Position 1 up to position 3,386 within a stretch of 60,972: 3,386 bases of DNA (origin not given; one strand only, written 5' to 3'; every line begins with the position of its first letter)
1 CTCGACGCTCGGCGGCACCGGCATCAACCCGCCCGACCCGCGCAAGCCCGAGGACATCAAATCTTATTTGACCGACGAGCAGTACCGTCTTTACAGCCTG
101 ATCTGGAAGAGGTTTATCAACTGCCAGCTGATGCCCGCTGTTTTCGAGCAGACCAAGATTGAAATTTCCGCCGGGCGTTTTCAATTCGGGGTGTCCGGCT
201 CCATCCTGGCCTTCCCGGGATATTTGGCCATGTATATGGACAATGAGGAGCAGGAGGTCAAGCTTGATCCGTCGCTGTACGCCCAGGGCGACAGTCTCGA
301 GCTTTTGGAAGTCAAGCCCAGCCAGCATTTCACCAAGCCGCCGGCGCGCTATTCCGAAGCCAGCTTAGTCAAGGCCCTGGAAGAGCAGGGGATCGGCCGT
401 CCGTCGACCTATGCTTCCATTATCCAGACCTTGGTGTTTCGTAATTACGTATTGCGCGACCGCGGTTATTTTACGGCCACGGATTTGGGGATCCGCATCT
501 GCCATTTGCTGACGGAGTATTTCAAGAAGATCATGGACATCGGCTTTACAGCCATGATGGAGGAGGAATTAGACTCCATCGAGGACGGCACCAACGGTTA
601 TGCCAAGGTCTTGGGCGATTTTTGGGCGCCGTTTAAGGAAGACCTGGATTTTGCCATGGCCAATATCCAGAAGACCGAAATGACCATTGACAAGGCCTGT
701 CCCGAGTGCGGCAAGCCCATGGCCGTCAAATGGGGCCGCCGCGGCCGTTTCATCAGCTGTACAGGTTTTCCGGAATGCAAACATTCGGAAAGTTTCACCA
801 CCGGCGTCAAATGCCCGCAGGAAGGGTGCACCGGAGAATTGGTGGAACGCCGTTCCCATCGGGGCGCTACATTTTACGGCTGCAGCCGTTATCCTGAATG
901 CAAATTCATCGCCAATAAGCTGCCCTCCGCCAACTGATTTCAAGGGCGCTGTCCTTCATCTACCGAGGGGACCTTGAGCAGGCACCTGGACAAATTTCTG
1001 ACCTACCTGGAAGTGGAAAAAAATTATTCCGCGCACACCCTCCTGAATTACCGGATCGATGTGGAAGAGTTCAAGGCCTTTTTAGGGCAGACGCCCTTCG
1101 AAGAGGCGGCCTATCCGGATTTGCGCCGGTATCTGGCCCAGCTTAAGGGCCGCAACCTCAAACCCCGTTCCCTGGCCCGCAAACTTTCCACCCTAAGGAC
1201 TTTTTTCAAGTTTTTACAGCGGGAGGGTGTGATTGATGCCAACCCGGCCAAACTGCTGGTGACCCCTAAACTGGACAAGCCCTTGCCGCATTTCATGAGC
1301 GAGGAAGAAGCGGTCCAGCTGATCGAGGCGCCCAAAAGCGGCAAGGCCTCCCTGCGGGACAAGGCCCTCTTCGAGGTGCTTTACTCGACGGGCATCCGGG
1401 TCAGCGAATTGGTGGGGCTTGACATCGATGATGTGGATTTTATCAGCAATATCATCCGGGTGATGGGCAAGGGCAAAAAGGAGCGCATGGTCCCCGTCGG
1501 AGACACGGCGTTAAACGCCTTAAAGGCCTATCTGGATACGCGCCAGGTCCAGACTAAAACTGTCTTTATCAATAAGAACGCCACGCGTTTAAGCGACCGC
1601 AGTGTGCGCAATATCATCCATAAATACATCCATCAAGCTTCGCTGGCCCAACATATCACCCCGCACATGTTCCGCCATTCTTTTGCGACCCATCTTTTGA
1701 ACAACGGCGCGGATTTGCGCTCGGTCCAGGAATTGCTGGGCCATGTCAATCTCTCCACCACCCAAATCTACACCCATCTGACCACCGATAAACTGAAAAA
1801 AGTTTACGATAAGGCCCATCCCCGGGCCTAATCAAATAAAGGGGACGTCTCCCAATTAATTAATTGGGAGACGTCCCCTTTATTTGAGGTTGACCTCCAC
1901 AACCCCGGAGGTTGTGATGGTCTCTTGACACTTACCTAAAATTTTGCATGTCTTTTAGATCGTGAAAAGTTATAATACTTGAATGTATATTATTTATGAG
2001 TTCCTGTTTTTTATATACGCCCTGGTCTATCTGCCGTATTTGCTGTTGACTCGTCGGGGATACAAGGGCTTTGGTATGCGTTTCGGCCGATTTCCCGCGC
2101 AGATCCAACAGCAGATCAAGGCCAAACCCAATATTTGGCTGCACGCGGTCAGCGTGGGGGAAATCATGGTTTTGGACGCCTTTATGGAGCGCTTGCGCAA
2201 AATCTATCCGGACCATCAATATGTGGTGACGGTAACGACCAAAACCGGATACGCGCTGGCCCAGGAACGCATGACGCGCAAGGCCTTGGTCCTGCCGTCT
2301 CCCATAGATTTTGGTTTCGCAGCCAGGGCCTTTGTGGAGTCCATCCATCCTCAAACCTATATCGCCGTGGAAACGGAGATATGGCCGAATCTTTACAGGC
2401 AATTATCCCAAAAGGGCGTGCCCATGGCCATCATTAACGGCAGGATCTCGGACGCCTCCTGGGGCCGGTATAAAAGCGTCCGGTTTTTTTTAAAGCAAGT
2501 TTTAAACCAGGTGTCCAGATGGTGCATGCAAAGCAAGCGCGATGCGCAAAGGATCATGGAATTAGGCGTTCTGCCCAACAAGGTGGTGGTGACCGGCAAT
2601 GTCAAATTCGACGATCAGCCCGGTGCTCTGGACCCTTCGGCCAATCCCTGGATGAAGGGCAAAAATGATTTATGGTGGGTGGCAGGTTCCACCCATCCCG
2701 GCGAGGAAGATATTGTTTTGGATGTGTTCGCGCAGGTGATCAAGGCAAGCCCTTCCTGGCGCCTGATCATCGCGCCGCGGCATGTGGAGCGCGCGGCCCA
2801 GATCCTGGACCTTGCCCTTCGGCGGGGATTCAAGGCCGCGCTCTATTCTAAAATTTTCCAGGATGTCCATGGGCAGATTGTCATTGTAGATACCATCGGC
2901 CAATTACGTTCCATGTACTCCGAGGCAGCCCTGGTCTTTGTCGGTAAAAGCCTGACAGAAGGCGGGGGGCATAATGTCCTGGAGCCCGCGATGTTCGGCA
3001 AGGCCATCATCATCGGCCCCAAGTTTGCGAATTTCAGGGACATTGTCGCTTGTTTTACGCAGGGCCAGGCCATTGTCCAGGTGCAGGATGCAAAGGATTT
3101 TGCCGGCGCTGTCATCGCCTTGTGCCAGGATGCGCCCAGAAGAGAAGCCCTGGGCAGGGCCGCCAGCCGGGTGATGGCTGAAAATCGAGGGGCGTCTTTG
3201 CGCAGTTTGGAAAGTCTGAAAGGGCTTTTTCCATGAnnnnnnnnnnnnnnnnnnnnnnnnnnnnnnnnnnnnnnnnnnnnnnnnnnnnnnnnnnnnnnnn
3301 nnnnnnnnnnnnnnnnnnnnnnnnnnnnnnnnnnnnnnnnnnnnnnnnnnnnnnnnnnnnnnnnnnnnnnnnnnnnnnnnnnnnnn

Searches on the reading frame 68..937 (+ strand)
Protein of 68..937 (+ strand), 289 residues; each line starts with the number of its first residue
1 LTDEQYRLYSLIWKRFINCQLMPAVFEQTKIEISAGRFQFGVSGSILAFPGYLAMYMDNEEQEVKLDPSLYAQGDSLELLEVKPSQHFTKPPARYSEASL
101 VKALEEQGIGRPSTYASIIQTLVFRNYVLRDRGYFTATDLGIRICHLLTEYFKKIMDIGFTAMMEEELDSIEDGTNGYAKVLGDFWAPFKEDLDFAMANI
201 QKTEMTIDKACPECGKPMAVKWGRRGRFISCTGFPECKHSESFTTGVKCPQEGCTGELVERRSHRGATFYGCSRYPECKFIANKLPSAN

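Call 53: search_protein_families(library=pfam, proteins=[window:68-937:+], max_evalue=0.00001)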
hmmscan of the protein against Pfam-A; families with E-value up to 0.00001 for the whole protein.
window:68-937:+ (289 aa): 2 families
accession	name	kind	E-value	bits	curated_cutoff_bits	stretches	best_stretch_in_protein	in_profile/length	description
PF01131.25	Topoisom_bac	-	3.3e-52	178.3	35.1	1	3-182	232-410/411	DNA topoisomerase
PF01396.24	Zn_ribbon_Top1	-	4.8e-25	87.5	32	2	209-243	2-36/39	Topoisomerase DNA binding C4 zinc finger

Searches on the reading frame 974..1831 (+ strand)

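Call 53: search_protein_families(library=pfam, proteins=[window:974-1831:+], max_evalue=0.00001)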
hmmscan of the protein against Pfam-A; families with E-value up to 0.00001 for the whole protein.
window:974-1831:+ (285 aa): 4 families
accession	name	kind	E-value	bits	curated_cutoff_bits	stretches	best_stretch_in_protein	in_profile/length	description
PF00589.27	Phage_integrase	-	1.2e-54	185.1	27.1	1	107-271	2-170/172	Phage integrase family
PF02899.23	Phage_int_SAM_1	-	6.9e-23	81.2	22.3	1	5-85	1-83/83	Phage integrase, N-terminal SAM-like domain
PF13495.12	Phage_int_SAM_4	-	2e-08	35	27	1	5-79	2-76/85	Phage integrase, N-terminal SAM-like domain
PF13102.12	Phage_int_SAM_5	-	7.5e-06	26.7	22.3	0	15-91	14-92/98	Phage integrase SAM-like domain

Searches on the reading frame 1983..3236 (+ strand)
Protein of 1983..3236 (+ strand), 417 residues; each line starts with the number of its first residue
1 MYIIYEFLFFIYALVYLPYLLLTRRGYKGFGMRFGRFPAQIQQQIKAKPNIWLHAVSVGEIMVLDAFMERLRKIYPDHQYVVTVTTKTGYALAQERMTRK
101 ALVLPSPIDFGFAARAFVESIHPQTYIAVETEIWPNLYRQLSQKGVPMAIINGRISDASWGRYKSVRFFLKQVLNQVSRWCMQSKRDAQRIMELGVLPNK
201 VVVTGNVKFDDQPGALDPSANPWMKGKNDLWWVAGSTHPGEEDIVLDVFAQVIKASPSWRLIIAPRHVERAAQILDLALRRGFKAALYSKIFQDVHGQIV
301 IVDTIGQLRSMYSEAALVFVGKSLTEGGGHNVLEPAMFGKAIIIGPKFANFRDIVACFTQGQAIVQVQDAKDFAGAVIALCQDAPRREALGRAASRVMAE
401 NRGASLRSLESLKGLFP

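Call 18: search_protein_families(library=pfam, proteins=[window:1983-3236:+], max_evalue=0.00001)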
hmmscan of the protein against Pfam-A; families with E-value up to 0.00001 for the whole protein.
window:1983-3236:+ (417 aa): 3 families
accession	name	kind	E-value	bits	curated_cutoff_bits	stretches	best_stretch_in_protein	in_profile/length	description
PF04413.22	Glycos_transf_N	-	9.7e-56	188.6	23.9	1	30-210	3-178/179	3-Deoxy-D-manno-octulosonic-acid transferase (kdotransferase)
PF00534.26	Glycos_transf_1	-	4.3e-09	36.6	26.4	1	307-395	85-170/172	Glycosyl transferases group 1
PF13692.12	Glyco_trans_1_4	-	8.7e-06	26.5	27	0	243-383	18-142/142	Glycosyl transferases group 1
